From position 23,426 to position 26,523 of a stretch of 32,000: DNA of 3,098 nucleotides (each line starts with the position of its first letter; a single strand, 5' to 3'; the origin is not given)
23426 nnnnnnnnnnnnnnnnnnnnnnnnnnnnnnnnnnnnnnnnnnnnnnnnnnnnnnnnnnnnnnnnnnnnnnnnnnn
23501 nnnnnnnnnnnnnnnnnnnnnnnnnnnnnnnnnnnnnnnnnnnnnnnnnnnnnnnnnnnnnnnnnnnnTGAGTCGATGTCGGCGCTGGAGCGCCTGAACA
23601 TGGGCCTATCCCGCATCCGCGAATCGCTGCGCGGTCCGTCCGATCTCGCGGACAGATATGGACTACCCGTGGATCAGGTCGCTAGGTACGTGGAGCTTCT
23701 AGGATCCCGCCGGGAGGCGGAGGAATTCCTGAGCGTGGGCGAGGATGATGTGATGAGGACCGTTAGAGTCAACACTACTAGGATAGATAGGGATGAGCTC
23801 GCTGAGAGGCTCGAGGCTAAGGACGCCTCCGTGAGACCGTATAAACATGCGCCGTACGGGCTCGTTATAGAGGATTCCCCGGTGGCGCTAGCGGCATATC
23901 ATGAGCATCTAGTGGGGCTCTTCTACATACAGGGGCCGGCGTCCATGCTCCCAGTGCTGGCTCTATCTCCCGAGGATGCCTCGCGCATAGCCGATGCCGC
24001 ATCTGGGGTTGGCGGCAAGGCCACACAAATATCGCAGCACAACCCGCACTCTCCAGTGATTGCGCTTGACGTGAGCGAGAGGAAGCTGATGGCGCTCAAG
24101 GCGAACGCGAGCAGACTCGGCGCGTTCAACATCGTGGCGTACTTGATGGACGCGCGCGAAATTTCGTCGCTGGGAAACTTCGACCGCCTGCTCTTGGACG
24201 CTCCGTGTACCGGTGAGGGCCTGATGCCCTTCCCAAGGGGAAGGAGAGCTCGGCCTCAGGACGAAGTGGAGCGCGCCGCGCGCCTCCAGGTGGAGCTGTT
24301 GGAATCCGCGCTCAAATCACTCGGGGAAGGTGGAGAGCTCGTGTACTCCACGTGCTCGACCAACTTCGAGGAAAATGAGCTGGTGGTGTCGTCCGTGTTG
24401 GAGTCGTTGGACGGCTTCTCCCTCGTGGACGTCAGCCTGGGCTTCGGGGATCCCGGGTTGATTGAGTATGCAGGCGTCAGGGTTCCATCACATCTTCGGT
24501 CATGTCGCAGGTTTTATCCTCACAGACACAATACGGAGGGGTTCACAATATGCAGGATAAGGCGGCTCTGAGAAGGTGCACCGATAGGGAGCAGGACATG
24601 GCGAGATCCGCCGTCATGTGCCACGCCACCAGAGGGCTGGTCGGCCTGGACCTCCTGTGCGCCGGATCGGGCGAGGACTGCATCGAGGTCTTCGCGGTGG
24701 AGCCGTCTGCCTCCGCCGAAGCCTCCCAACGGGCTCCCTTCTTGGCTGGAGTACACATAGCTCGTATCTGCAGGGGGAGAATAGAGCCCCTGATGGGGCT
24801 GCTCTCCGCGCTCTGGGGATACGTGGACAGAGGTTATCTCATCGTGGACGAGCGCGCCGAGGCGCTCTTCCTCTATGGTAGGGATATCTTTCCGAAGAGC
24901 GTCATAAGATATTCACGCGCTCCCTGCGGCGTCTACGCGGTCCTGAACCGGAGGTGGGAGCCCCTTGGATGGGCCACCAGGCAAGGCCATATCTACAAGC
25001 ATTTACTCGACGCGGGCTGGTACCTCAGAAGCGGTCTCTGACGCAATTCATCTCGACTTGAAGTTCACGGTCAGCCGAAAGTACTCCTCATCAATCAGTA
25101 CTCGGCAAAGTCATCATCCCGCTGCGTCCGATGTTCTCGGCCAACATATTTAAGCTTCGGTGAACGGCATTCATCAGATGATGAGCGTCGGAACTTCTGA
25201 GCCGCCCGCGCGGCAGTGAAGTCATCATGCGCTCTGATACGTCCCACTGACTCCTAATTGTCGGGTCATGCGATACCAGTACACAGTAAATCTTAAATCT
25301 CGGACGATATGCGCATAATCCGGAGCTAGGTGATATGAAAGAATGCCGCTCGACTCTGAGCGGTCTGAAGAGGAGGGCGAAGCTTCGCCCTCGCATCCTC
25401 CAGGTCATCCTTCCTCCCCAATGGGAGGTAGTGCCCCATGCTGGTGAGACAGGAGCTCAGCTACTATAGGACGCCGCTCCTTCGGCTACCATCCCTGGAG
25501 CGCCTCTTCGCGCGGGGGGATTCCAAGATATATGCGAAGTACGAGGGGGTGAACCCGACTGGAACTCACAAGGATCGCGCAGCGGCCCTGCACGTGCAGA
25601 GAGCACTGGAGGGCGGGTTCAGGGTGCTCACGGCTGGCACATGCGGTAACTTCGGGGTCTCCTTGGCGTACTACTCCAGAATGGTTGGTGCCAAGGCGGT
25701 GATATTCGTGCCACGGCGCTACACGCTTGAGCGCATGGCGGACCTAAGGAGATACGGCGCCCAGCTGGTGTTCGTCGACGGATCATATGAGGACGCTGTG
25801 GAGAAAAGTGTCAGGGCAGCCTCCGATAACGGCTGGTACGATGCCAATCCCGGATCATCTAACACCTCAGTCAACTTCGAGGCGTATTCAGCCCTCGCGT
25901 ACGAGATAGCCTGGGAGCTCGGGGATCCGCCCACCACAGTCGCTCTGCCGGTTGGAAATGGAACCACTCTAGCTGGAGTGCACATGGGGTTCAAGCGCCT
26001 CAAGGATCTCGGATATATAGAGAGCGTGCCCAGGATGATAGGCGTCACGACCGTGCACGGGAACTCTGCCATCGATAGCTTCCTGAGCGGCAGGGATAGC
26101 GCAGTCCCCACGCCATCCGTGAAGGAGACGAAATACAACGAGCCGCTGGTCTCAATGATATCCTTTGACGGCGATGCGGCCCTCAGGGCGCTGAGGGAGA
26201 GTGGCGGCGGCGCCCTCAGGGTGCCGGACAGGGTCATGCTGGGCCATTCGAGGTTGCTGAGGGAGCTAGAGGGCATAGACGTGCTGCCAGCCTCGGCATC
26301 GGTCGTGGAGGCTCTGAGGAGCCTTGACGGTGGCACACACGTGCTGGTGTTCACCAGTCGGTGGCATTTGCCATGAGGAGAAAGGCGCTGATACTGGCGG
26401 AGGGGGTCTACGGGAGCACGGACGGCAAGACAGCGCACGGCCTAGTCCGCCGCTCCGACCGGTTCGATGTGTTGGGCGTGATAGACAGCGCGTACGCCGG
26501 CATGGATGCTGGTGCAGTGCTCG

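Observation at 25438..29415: Orphan, translationally coupled four-gene operon: PLP enzyme, DUF1611, PP-loop ATPase with Cys cluster, GNAT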

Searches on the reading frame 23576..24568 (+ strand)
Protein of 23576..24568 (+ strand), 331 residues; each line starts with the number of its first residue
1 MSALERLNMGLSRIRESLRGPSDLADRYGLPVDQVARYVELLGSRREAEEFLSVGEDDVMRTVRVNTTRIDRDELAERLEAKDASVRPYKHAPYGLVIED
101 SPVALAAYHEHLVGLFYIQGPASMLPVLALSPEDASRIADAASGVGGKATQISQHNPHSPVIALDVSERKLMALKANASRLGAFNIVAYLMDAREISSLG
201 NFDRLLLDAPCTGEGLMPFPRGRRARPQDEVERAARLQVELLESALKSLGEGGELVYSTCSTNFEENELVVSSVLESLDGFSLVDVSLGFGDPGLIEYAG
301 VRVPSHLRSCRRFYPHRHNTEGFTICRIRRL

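Call 54: search_protein_families(library=pfam, proteins=[window:23576-24568:+], max_evalue=0.0001)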
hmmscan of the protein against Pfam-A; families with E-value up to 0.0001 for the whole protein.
window:23576-24568:+ (331 aa): 4 families
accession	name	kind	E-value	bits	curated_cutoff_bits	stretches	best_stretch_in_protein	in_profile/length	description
PF01189.24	Methyltr_RsmB-F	-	2.1e-37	129.2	27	1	128-327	2-197/199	16S rRNA methyltransferase RsmB/F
PF17125.10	Methyltr_RsmF_N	-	5.8e-09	36.7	34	1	30-121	1-86/86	N-terminal domain of 16S rRNA methyltransferase RsmF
PF22458.1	RsmF-B_ferredox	-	4.8e-08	33.5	27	1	47-100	16-69/74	Methyltr_RsmF/B-like, ferredoxin-like domain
PF13847.12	Methyltransf_31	-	5.3e-07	29.9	27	1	134-262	3-114/145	Methyltransferase domain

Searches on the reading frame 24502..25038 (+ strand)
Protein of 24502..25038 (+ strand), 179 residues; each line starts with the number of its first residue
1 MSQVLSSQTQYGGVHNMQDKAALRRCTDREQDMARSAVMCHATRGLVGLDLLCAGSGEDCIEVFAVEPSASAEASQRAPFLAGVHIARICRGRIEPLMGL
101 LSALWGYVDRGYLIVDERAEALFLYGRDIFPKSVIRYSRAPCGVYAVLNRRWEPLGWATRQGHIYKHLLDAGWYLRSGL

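Call 54: search_protein_families(library=pfam, proteins=[window:24502-25038:+], max_evalue=0.0001)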
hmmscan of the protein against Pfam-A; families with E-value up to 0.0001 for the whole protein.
window:24502-25038:+ (179 aa): 1 family
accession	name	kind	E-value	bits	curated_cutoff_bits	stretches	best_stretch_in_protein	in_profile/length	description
PF03657.19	UPF0113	-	2.8e-16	60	23.8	1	113-177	2-73/73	UPF0113 PUA domain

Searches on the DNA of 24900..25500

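Call 46: search_rna_families(source=window, start=24900, end=25500, threshold=evalue, max_evalue=1)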
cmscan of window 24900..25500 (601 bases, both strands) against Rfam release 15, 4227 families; matches with E-value up to 1: 16.
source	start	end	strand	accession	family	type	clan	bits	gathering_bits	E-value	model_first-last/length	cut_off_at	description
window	25070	25121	-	RF01150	sR11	Gene; snRNA; snoRNA; CD-box;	-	35.9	39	5.8e-05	1-57/57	no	Small nucleolar RNA sR11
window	25068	25121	-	RF00095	snoPyro_CD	Gene; snRNA; snoRNA; CD-box;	CL00132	28.6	45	0.00065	1-58/58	no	Pyrococcus C/D box small nucleolar RNA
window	25069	25119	-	RF01138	sR23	Gene; snRNA; snoRNA; CD-box;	-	28.1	45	5.6e-05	1-54/54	no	Small nucleolar RNA sR23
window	25069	25121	-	RF01310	sR7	Gene; snRNA; snoRNA; CD-box;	-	23.4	37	0.0042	1-57/57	no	Small nucleolar RNA sR7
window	25069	25121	-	RF01152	sR1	Gene; snRNA; snoRNA; CD-box;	-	23.3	45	0.00082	1-57/57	no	Small nucleolar RNA sR1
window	25194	25221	-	RF01317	CRISPR-DR4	Gene; CRISPR;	CL00014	22.7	35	0.02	1-28/28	no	CRISPR RNA direct repeat element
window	25069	25121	-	RF01312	sR9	Gene; snRNA; snoRNA; CD-box;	-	19.7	36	0.23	1-55/55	no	Small nucleolar RNA sR9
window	25070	25120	-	RF01304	sR5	Gene; snRNA; snoRNA; CD-box;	-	19.2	40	0.043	1-53/53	no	Small nucleolar RNA sR5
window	25069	25121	-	RF01136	sR28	Gene; snRNA; snoRNA; CD-box;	-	18.7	39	0.015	1-55/55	no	Small nucleolar RNA sR28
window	25069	25121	-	RF01119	sR32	Gene; snRNA; snoRNA; CD-box;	-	18.5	40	0.013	1-57/57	no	Small nucleolar RNA sR32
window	25174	25239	+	RF01133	sR3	Gene; snRNA; snoRNA; CD-box;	-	17.5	41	0.04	1-55/55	no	Small nucleolar RNA sR3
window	25176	25200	+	RF01140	sR20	Gene; snRNA; snoRNA; CD-box;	-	16.9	44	0.71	30-54/56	no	Small nucleolar RNA sR20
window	25069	25121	-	RF01127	sR42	Gene; snRNA; snoRNA; CD-box;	-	15.1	38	0.43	1-63/63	no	Small nucleolar RNA sR42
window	25069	25121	-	RF01144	sR17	Gene; snRNA; snoRNA; CD-box;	-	14.5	36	0.84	1-55/55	no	Small nucleolar RNA sR17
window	25080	25122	-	RF01126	sR41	Gene; snRNA; snoRNA; CD-box;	-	14.4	54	0.68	1-53/53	no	Small nucleolar RNA sR41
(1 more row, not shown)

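Call 96: search_rna_families(source=window, start=25280, end=25460, threshold=evalue, max_evalue=10)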
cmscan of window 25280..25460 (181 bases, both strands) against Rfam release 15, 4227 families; matches with E-value up to 10: 8.
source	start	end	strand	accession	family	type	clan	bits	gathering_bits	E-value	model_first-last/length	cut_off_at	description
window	25356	25407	+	RF03446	mir-2954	Gene; miRNA;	-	15.2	96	1.7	1-63/63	no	mir-2954 microRNA precursor family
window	25366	25401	-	RF03836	mir-3547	Gene; miRNA;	-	13.7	77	7.1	1-88/88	no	mir-3547 microRNA precursor family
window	25372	25392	-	RF03778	mir-483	Gene; miRNA;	-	12.6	60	7.9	1-75/75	no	mir-483 microRNA precursor family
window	25355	25393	-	RF02273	FsrA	Gene;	-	12.5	80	2.1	1-83/83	no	FsrA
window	25370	25396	+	RF03778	mir-483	Gene; miRNA;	-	12.3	60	9.1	1-75/75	no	mir-483 microRNA precursor family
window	25338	25402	-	RF02651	SorY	Gene; sRNA;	-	11.9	111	3.5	1-83/83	no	Singlet oxygen resistance RNA Y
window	25326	25384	+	RF01139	sR2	Gene; snRNA; snoRNA; CD-box;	-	10.8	42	3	1-57/57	no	Small nucleolar RNA sR2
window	25366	25435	+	RF01906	HOTAIR_3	Gene; lncRNA;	-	8.9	80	8.5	1-98/98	no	HOTAIR conserved region 3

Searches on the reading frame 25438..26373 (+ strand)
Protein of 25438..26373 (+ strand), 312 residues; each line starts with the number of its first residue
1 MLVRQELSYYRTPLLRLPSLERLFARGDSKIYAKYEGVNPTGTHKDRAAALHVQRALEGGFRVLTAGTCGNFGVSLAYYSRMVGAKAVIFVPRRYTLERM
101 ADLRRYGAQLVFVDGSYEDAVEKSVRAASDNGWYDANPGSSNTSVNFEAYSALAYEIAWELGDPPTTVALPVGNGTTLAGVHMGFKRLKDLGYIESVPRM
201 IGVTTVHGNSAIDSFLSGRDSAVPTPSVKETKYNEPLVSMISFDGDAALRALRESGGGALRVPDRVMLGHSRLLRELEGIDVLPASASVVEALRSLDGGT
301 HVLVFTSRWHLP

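Call 3: search_protein_families(library=pfam, proteins=[window:25438-26373:+], max_evalue=0.01)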
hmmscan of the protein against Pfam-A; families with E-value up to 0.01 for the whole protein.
window:25438-26373:+ (312 aa): 1 family
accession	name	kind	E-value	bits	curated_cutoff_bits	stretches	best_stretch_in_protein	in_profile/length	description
PF00291.31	PALP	-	6.2e-61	206.7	35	1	8-306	4-294/295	Pyridoxal-phosphate dependent enzyme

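Call 4: search_protein_families(library=ncbifam, proteins=[window:25438-26373:+], max_evalue=0.01)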
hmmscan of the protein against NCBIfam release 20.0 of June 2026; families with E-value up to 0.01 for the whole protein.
window:25438-26373:+ (312 aa): 42 families (the best 25 are shown)
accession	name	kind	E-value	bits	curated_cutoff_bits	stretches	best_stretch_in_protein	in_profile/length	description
NF004996.0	PRK06381.1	equivalog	5.7e-109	364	266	1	10-297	14-301/319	threonine synthase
NF004170.0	PRK05638.1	equivalog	4.8e-38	130.9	421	1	11-298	66-337/442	threonine synthase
NF006050.0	PRK08197.1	equivalog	1.2e-34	119.7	303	1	11-296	80-361/406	threonine synthase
NF005035.0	PRK06450.1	equivalog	3.7e-30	104.9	301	1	30-307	66-332/338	threonine synthase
TIGR00260.1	thrC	equivalog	6.1e-28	98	167.1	1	10-296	21-310/340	threonine synthase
NF006205.0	PRK08329.1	equivalog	3.6e-25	88.7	358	1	28-296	71-323/347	threonine synthase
NF007989.0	PRK10717.1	equivalog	2.1e-18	66.5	387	1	11-188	14-201/334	cysteine synthase A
TIGR01136.1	cysKM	subfamily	2.7e-18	66.4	344.15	1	11-188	7-187/299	cysteine synthase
NF006094.0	PRK08246.1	subfamily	2.8e-16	59.8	331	1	11-188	23-192/310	serine/threonine dehydratase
NF008735.0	PRK11761.1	equivalog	4.2e-16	59.1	413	1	11-125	12-129/296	cysteine synthase CysM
TIGR01139.1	cysK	equivalog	4.7e-16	58.9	350.95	1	11-189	7-188/298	cysteine synthase A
NF005680.0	PRK07476.1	equivalog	1.7e-15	56.8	413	1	11-223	23-224/326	hydroxyectoine utilization dehydratase EutB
NF006058.0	PRK08206.1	equivalog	5e-15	54.9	276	1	63-188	118-251/402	diaminopropionate ammonia-lyase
TIGR01127.1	ilvA_1Cterm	equivalog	1.6e-14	53.7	378.75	1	28-223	14-201/380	threonine ammonia-lyase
TIGR03945.1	PLP_SbnA_fam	equivalog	7e-14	51.6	349.95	1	19-188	12-190/304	2,3-diaminopropionate biosynthesis protein SbnA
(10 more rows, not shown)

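Call 22: search_solved_structures(query=window:25438-26373:+, max_evalue=1e-10)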
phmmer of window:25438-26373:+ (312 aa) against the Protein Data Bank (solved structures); distinct sequences matched with E-value up to 1e-10: 31.
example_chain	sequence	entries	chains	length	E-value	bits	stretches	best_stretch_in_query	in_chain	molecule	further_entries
1uim_A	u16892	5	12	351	2e-33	119.3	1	11-292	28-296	Threonine Synthase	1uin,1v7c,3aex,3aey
2zsj_A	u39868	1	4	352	6.2e-30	107.8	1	11-294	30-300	Threonine synthase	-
2d1f_A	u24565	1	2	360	3.6e-28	102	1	14-299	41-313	Threonine synthase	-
6cgq_A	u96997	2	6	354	3.8e-26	95.4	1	11-298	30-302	Threonine synthase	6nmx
2rkb_A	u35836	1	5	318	8.6e-15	58.1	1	11-193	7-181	Serine dehydratase-like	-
5c3u_A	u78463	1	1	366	1.6e-13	53.9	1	9-212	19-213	L-serine ammonia-lyase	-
2egu_A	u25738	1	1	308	4e-13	52.6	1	20-183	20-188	Cysteine synthase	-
4h27_A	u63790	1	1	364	2.5e-12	50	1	10-192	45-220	L-serine dehydratase/L-threonine deaminase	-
3rr2_A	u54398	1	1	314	2.9e-12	49.8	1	12-189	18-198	Cysteine synthase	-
4i1y_A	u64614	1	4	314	3e-12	49.7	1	12-189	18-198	Cysteine synthase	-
1p5j_A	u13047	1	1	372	5.1e-12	49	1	10-187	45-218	L-serine dehydratase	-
2jc3_A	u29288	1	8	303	6.6e-12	48.6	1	11-156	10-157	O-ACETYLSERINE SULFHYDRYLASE B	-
5jjc_A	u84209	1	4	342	7e-12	48.5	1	11-187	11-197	Cysteine synthase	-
8t2c_A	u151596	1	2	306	7.2e-12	48.5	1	27-186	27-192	Cysteine synthase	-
2v03_A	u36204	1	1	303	7.8e-12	48.4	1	11-181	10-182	Cysteine synthase B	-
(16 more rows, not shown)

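Call 35: search_solved_structures(query=window:25438-26373:+, max_evalue=1e-25, show_alignments=2)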
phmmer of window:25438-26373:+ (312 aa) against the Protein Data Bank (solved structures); distinct sequences matched with E-value up to 1e-25: 4.
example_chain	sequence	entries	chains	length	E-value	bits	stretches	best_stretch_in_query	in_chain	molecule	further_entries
1uim_A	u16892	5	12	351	2e-33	119.3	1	11-292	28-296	Threonine Synthase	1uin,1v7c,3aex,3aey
2zsj_A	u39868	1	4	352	6.2e-30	107.8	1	11-294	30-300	Threonine synthase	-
2d1f_A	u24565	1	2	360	3.6e-28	102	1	14-299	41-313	Threonine synthase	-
6cgq_A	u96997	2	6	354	3.8e-26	95.4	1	11-298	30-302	Threonine synthase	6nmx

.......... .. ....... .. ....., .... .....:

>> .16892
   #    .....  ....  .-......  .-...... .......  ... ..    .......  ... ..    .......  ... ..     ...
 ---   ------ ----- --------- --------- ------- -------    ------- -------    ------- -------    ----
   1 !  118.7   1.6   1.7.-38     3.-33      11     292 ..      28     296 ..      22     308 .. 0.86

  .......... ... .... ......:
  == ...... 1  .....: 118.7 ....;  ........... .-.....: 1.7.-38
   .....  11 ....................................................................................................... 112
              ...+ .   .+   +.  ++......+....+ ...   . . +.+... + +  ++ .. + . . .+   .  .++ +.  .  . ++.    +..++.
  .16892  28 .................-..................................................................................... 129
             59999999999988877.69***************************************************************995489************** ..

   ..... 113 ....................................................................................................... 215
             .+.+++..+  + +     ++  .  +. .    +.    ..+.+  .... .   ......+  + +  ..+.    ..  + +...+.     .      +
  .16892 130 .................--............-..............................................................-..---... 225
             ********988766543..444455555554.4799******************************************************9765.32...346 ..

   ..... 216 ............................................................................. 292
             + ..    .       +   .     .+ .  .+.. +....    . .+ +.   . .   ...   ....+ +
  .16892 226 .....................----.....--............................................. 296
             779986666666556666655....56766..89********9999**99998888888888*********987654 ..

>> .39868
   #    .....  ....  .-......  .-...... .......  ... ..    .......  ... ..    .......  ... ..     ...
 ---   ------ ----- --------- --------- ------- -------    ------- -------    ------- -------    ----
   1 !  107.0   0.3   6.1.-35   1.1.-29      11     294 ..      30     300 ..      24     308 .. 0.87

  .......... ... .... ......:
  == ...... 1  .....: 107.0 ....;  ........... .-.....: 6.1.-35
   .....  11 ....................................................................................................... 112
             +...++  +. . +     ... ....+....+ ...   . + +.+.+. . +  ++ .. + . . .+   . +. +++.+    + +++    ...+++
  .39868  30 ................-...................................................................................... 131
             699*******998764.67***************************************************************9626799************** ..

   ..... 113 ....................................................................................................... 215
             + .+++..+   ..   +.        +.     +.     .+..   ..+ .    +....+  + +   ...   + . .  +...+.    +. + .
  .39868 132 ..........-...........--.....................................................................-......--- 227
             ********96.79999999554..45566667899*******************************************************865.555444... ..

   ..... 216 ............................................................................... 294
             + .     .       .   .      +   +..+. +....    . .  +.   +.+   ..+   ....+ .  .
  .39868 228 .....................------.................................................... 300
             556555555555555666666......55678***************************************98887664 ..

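Call 76: search_protein_families(library=padloc, proteins=[window:25438-26373:+], max_evalue=0.01)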
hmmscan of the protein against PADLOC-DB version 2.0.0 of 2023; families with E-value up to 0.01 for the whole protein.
window:25438-26373:+ (312 aa): 0 families
